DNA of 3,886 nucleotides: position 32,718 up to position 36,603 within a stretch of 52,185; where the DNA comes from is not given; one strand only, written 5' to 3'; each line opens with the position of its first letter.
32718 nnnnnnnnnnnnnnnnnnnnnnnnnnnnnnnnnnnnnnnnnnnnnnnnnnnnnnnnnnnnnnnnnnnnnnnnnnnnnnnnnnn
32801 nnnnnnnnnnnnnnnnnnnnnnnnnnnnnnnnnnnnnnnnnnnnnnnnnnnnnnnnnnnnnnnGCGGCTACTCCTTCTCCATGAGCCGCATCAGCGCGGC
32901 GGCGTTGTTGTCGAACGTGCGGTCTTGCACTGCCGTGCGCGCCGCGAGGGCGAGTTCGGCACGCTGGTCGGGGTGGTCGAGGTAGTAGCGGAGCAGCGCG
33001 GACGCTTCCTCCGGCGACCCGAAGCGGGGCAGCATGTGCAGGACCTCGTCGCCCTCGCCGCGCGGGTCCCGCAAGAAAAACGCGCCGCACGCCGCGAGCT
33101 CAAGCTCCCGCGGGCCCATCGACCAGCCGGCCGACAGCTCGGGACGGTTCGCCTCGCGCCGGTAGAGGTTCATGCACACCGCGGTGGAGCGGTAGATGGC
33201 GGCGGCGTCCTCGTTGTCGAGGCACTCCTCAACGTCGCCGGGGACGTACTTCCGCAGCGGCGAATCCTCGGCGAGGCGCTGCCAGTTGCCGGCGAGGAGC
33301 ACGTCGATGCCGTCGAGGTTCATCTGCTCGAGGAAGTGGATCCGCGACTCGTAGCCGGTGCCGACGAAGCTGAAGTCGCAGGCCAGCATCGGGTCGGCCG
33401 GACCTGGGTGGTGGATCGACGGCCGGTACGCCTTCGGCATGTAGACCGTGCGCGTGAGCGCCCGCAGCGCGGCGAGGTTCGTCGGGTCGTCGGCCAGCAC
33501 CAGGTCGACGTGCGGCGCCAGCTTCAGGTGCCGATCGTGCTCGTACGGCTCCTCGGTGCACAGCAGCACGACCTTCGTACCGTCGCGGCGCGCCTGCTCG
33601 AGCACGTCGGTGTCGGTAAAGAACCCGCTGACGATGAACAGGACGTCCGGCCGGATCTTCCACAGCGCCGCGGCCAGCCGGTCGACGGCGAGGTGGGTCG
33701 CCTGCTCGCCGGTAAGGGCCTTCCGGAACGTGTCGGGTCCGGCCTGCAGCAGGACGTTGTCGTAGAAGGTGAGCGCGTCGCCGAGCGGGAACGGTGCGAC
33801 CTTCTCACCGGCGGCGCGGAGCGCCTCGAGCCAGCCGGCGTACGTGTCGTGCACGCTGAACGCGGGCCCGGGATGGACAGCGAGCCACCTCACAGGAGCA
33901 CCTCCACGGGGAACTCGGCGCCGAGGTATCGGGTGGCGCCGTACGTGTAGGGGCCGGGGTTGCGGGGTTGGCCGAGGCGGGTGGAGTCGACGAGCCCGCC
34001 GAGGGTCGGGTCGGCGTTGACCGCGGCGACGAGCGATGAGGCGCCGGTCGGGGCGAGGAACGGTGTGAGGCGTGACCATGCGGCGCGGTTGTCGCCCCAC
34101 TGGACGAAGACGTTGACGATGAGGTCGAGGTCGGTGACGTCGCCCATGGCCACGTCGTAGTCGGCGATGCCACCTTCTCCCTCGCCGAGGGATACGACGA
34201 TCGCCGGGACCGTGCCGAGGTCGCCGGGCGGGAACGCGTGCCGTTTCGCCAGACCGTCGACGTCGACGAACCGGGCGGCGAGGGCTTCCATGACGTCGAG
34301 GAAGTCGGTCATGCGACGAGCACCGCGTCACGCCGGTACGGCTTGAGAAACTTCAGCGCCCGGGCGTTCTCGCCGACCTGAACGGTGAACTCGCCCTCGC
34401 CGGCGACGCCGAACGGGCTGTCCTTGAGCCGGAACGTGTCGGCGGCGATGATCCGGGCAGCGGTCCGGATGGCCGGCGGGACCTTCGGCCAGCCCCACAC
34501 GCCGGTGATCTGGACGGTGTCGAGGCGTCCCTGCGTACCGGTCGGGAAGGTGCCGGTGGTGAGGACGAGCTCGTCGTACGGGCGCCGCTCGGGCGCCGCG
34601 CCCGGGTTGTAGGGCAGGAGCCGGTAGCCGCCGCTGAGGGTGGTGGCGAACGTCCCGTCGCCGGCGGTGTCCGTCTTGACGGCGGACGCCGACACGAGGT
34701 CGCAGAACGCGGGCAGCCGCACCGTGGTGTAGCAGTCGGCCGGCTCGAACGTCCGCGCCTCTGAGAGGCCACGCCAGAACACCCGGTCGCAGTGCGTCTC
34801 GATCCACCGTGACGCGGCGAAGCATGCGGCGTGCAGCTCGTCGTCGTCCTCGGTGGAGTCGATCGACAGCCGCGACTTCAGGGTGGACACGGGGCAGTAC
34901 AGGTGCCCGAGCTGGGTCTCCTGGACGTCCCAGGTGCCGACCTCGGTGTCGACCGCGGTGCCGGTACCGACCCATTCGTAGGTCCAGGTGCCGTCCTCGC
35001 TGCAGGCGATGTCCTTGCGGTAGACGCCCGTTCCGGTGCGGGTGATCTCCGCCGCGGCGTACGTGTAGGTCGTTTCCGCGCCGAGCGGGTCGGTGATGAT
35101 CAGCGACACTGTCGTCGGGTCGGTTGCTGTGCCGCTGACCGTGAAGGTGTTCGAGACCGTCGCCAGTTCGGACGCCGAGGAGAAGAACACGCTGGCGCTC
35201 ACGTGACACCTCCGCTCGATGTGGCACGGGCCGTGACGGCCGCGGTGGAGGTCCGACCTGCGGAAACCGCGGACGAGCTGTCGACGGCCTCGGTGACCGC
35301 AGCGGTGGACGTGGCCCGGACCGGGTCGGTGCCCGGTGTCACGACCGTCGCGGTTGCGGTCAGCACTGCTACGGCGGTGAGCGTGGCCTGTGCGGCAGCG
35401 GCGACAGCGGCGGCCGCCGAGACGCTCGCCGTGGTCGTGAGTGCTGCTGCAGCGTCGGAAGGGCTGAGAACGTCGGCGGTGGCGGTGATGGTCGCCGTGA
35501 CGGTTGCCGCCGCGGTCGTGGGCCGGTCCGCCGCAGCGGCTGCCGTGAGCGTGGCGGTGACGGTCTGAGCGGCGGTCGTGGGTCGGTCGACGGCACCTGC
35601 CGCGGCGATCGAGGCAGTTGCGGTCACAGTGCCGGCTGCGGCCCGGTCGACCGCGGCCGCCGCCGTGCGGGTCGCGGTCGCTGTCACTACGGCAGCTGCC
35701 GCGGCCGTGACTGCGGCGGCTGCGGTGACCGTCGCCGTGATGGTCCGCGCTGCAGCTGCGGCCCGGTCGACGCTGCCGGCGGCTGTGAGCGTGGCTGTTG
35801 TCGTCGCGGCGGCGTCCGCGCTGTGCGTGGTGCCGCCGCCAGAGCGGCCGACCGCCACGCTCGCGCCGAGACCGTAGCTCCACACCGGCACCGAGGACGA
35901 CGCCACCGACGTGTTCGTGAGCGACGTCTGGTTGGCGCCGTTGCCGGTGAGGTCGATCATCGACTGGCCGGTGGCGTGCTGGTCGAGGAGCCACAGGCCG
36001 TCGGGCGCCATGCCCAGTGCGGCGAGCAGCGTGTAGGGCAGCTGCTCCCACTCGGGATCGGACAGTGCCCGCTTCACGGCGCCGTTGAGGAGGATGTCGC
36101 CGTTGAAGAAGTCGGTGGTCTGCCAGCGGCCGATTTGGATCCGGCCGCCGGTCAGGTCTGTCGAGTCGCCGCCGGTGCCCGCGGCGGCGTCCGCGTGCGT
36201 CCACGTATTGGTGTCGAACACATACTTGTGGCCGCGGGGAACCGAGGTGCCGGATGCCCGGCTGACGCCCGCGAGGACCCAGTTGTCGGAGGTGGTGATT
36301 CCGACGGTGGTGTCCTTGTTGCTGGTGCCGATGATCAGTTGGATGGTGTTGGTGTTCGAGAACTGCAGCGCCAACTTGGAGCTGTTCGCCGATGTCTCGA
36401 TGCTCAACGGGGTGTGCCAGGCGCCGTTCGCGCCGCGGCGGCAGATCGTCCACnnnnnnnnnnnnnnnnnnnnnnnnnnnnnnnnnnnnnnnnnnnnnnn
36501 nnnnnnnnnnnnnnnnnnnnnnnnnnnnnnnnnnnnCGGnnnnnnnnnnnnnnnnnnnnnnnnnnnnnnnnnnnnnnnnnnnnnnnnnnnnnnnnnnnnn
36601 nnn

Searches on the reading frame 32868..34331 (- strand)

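Call 10: search_protein_families(library=phrogs, proteins=[window:32868-34331:-], max_evalue=0.01)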
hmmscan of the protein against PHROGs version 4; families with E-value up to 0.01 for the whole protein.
window:32868-34331:- (487 aa): 0 families

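Call 11: search_protein_families(library=pfam, proteins=[window:32868-34331:-], max_evalue=0.01)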
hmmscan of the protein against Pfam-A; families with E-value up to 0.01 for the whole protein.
window:32868-34331:- (487 aa): 1 family
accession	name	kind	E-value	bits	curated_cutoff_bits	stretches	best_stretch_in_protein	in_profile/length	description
PF13524.12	Glyco_trans_1_2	-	2.6e-17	63.6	25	1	331-481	3-143/144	Glycosyl transferase-like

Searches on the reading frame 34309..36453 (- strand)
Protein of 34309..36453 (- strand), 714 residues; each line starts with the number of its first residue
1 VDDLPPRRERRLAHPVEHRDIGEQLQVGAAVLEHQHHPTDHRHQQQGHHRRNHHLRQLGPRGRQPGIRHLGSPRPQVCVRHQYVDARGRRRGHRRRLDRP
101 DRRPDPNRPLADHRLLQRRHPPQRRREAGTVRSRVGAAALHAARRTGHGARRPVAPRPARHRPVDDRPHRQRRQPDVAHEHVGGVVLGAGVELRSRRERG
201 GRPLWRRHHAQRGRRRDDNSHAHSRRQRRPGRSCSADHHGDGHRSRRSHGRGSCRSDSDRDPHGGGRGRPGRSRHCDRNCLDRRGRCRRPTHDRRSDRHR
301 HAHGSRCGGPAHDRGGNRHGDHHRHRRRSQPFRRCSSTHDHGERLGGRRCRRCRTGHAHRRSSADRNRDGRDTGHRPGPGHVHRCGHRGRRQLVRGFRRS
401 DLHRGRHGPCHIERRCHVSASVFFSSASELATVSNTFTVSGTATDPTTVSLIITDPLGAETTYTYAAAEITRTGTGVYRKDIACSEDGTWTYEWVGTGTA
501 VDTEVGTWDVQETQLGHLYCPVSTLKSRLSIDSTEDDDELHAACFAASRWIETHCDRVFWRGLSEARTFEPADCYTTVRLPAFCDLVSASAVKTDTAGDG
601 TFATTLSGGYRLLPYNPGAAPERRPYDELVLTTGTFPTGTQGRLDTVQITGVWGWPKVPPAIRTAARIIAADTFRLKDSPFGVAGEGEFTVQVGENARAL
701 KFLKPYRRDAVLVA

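Call 10: search_protein_families(library=phrogs, proteins=[window:34309-36453:-], max_evalue=0.01)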
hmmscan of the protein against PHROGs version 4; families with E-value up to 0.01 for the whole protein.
window:34309-36453:- (714 aa): 1 family
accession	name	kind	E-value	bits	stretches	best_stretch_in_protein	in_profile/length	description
phrog_442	-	connector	9.9e-25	88.3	1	439-714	14-268/270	head-tail adaptor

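Call 11: search_protein_families(library=pfam, proteins=[window:34309-36453:-], max_evalue=0.01)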
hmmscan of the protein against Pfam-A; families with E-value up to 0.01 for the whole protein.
window:34309-36453:- (714 aa): 0 families
